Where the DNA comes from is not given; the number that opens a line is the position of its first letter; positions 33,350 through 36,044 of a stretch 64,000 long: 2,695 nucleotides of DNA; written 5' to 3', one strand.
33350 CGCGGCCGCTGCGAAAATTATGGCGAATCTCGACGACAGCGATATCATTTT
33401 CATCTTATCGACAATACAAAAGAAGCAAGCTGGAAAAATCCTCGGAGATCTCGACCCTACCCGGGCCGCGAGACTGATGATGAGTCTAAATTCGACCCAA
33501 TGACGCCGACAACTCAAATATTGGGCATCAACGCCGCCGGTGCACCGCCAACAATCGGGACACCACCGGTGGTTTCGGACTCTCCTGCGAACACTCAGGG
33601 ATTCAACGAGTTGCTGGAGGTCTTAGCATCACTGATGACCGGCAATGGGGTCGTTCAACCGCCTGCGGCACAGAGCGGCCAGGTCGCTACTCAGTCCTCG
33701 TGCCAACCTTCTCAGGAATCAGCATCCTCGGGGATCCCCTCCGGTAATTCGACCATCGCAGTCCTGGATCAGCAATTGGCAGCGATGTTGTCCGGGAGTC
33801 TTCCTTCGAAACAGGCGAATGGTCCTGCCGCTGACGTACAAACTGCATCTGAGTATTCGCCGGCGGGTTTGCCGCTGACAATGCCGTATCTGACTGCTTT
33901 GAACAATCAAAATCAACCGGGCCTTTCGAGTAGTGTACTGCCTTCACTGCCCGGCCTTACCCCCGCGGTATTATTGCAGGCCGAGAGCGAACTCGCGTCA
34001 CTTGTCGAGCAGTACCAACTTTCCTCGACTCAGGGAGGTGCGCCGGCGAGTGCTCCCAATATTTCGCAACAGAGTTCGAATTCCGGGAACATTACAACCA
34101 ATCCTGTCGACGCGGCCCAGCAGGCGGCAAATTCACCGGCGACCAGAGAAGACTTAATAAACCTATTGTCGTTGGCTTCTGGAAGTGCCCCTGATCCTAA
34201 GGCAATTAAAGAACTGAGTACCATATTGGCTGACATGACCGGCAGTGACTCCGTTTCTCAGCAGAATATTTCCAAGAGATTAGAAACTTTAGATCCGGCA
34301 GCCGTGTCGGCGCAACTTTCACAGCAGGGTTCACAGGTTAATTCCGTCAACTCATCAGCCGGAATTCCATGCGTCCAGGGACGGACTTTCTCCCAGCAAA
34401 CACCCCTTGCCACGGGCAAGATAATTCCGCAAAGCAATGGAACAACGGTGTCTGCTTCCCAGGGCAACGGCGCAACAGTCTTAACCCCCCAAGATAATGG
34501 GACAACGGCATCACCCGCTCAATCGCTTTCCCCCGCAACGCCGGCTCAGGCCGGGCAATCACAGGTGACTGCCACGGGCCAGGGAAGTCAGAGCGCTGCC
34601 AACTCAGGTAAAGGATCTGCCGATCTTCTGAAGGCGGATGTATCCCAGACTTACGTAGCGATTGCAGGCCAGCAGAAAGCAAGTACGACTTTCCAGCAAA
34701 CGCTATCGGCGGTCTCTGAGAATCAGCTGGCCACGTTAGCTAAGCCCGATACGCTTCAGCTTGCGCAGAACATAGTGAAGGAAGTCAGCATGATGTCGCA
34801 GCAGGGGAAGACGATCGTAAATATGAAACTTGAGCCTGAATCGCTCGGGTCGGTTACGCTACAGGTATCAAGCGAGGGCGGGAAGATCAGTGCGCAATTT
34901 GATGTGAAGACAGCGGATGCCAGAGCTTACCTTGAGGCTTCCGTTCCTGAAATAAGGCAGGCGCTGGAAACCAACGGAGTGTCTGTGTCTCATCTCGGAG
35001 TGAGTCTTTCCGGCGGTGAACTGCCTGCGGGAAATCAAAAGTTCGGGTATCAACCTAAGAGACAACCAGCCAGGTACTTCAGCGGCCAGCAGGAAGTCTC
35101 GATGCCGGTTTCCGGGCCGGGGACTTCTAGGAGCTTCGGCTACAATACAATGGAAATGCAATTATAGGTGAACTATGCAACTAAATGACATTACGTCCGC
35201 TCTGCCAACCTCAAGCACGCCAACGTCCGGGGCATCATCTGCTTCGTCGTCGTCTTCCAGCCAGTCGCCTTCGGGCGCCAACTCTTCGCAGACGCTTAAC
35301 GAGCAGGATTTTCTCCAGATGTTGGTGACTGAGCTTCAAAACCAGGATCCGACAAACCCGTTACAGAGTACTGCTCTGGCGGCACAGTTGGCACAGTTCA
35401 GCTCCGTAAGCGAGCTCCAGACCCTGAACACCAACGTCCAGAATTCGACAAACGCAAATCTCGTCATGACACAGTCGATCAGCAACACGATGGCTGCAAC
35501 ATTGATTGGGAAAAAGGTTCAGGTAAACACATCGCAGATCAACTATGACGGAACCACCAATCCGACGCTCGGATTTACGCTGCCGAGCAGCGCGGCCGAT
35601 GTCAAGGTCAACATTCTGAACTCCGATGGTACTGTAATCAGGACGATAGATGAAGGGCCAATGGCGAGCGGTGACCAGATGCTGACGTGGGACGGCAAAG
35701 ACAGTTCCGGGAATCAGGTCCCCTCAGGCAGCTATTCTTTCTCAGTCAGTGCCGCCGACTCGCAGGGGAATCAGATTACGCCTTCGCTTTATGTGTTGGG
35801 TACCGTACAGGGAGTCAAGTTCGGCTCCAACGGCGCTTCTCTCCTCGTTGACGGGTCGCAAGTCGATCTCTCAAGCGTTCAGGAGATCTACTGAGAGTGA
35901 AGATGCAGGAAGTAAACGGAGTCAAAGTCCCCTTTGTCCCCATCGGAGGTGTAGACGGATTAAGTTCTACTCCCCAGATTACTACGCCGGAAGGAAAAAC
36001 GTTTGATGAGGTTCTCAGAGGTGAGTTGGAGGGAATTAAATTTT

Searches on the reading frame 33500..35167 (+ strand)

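Call 20: search_protein_families(library=pfam, proteins=[window:33500-35167:+], max_evalue=0.0001)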
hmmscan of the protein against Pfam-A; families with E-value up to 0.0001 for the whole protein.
window:33500-35167:+ (555 aa): 1 family
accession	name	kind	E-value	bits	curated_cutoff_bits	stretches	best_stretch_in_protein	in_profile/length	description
PF02120.21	Flg_hook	-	1.2e-16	60.7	29.8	1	428-506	3-81/85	Flagellar hook-length control protein FliK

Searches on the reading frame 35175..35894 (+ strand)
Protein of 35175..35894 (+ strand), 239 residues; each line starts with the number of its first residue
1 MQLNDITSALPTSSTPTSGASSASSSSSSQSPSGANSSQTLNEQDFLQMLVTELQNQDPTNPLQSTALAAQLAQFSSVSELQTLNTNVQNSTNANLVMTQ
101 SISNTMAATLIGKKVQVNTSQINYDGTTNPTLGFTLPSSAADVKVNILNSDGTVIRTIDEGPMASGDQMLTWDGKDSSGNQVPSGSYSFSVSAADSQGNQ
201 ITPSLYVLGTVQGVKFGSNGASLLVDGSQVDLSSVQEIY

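Call 20: search_protein_families(library=pfam, proteins=[window:35175-35894:+], max_evalue=0.0001)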
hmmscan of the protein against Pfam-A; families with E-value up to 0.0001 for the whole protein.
window:35175-35894:+ (239 aa): 3 families
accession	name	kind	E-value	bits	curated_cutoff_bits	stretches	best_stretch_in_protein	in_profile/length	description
PF13860.13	FlgD_ig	-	6.1e-22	77.8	27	1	121-195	3-77/79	FlgD Ig-like domain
PF03963.19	FlgD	-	5.9e-19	68.5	27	1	20-89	5-74/75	Flagellar hook capping protein - N-terminal region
PF13861.12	FLgD_tudor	-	2.2e-09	37.8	26.9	1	105-236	4-58/58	FlgD Tudor-like domain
